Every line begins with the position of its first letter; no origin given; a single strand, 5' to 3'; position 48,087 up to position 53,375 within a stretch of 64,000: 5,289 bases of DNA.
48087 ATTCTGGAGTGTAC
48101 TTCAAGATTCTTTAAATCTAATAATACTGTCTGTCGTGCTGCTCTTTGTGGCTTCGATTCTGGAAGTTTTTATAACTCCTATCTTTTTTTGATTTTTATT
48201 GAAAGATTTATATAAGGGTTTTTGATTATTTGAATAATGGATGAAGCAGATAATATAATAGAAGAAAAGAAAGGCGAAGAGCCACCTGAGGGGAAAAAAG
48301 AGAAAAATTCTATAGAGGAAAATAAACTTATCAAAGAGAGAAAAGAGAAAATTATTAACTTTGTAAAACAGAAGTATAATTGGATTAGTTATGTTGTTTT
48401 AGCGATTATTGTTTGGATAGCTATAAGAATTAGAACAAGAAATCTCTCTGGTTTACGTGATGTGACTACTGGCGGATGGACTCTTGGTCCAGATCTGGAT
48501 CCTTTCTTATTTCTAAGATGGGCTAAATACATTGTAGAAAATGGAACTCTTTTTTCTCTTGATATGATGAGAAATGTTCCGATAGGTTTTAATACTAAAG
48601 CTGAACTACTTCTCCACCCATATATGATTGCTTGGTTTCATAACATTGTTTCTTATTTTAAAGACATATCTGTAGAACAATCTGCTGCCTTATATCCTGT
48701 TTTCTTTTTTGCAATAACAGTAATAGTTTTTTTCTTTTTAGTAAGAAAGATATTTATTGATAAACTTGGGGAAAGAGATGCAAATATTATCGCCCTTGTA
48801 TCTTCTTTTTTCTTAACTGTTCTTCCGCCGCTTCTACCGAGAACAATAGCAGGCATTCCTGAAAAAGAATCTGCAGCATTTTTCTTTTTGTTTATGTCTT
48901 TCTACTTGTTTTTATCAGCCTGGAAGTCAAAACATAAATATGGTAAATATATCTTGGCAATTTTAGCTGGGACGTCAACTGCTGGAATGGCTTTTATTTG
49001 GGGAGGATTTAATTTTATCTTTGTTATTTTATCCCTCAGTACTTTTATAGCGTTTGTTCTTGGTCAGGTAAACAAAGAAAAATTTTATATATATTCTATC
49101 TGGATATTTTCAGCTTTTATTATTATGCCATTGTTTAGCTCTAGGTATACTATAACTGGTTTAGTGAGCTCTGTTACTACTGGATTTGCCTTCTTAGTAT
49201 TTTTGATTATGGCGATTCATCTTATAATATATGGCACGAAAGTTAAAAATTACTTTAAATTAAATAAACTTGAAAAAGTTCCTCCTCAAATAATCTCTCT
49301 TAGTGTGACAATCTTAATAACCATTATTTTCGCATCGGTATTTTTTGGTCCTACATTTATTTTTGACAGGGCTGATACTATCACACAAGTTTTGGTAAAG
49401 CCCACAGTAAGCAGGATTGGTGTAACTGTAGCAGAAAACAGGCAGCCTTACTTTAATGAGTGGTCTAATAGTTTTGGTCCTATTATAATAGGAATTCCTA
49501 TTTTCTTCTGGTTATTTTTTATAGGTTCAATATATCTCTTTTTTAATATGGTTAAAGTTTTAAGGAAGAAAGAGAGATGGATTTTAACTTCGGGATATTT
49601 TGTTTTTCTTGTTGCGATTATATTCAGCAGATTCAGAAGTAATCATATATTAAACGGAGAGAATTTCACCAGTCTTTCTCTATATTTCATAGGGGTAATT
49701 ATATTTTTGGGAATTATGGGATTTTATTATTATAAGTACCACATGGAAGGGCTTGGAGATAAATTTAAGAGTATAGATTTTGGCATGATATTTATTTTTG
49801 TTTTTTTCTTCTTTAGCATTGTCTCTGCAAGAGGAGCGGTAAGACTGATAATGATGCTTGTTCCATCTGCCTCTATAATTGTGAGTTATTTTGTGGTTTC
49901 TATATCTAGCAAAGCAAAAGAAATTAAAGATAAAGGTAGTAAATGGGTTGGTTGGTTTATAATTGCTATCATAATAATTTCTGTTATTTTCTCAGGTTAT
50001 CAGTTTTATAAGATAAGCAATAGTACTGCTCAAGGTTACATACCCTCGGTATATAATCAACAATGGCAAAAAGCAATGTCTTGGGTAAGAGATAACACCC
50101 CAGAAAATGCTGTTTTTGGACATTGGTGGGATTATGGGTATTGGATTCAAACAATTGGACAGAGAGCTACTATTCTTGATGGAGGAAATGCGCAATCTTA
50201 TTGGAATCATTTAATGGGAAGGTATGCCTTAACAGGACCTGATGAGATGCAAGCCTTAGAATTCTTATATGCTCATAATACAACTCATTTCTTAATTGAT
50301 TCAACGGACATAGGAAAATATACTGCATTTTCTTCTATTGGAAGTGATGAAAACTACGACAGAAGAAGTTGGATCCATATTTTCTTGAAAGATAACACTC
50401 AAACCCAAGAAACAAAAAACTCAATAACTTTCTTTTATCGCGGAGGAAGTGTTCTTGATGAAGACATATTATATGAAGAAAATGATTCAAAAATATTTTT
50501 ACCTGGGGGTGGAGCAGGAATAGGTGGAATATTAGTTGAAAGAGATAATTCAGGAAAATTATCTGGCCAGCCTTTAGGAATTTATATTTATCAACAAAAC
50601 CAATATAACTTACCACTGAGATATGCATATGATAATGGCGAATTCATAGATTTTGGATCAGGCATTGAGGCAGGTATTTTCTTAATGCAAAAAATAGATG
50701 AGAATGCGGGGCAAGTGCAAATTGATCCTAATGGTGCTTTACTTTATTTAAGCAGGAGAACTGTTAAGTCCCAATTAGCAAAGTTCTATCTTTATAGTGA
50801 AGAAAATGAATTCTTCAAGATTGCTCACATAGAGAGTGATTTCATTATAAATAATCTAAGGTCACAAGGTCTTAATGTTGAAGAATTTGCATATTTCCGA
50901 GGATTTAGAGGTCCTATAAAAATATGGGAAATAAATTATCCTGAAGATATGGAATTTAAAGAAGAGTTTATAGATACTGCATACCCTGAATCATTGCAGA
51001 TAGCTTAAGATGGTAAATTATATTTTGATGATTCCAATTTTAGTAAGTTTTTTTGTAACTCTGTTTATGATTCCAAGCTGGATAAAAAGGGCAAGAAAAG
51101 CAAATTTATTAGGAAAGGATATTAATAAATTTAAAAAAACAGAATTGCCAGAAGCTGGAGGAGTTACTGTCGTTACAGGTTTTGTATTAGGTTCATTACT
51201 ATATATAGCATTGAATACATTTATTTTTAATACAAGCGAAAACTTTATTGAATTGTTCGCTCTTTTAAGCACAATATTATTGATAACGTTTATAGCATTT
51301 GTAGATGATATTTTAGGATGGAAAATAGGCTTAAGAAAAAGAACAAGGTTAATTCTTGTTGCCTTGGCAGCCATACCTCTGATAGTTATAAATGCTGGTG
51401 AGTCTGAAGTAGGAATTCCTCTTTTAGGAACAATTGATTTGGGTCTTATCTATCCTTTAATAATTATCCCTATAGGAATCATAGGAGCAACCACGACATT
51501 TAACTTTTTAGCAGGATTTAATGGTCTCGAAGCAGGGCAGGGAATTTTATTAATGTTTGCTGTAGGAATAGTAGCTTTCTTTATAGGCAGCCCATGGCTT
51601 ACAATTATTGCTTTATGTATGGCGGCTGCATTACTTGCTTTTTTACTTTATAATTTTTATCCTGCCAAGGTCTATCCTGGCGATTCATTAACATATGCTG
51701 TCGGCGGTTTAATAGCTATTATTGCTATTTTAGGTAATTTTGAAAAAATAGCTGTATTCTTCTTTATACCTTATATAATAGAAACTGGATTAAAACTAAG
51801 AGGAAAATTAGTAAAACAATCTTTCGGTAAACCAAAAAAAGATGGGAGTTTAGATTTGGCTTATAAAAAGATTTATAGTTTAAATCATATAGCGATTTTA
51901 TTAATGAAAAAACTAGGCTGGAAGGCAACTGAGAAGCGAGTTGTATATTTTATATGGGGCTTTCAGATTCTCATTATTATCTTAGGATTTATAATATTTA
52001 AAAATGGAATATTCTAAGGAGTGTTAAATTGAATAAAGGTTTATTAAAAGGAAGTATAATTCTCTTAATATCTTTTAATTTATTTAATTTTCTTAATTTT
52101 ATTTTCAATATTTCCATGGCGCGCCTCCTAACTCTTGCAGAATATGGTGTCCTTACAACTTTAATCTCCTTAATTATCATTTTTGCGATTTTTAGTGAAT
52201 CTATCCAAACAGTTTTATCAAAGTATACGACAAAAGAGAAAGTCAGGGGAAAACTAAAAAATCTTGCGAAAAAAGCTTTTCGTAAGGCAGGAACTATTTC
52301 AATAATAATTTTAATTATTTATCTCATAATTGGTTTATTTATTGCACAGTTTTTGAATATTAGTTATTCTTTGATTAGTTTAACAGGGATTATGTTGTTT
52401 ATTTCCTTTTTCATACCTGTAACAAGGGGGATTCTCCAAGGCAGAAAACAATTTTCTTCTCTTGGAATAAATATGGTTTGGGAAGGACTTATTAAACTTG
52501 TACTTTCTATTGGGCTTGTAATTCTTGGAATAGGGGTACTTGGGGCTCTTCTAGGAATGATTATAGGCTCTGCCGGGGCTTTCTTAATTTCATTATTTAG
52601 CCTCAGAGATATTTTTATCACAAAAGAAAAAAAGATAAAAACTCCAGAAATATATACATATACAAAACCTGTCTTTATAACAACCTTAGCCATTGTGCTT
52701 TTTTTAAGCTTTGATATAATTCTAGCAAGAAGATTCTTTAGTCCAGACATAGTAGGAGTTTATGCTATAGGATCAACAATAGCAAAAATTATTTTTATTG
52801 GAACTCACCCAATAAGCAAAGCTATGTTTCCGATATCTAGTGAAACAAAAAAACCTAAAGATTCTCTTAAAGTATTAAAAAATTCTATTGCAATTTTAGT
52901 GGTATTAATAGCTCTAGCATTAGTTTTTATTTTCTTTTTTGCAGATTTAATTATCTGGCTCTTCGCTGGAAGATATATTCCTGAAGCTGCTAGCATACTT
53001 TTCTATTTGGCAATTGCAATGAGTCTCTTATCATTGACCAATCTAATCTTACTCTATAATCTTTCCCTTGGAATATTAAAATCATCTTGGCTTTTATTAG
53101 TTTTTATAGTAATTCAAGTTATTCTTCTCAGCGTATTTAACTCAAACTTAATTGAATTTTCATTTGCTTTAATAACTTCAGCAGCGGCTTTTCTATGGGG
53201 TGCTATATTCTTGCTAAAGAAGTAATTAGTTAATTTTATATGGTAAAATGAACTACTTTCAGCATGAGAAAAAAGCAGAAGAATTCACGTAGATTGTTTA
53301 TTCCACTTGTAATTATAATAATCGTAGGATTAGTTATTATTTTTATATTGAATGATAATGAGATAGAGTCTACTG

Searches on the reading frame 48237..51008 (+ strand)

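Call 49: search_protein_families(library=pfam, proteins=[window:48237-51008:+], max_evalue=0.0001)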
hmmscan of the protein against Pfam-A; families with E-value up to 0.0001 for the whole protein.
window:48237-51008:+ (923 aa): 1 family
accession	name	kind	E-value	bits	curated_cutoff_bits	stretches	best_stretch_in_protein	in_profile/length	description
PF02516.20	STT3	-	2.8e-06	27.6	24.5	1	87-343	32-277/405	Oligosaccharyl transferase STT3, N-terminal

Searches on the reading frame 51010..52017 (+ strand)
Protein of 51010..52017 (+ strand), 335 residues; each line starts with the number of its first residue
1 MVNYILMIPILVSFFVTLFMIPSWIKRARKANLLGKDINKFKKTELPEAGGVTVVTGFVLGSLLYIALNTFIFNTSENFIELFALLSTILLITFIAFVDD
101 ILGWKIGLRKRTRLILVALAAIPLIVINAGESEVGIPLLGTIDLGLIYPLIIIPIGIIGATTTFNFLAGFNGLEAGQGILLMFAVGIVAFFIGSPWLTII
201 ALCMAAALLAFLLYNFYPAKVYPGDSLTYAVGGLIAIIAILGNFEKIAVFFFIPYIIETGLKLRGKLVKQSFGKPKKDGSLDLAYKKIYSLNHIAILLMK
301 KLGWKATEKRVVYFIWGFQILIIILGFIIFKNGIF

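Call 49: search_protein_families(library=pfam, proteins=[window:51010-52017:+], max_evalue=0.0001)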
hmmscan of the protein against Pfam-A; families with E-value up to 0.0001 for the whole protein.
window:51010-52017:+ (335 aa): 1 family
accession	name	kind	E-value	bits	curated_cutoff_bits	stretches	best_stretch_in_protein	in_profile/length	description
PF00953.26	Glycos_transf_4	-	2.2e-32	112.7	27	1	83-242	2-159/160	Glycosyl transferase family 4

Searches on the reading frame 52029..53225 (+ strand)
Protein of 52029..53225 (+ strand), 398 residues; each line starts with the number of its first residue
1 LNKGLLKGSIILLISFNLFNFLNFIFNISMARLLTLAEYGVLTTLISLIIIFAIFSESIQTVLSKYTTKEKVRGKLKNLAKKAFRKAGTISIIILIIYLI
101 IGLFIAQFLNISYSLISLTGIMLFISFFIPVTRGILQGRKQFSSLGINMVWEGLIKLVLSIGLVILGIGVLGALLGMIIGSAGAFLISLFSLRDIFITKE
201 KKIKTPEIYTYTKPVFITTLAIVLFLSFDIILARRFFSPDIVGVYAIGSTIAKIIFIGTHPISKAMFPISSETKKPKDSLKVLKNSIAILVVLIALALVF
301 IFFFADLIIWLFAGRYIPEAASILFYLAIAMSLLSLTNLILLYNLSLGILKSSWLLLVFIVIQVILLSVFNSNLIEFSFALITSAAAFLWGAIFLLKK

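Call 49: search_protein_families(library=pfam, proteins=[window:52029-53225:+], max_evalue=0.0001)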
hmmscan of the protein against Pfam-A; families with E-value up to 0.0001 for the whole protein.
window:52029-53225:+ (398 aa): 2 families
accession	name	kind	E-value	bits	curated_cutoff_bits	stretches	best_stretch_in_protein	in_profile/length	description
PF01943.22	Polysacc_synt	-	1.3e-18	67.8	28.2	1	5-273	1-273/274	Polysaccharide biosynthesis protein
PF13440.11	Polysacc_synt_3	-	3.2e-16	59.9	23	1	30-314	2-285/293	Polysaccharide biosynthesis protein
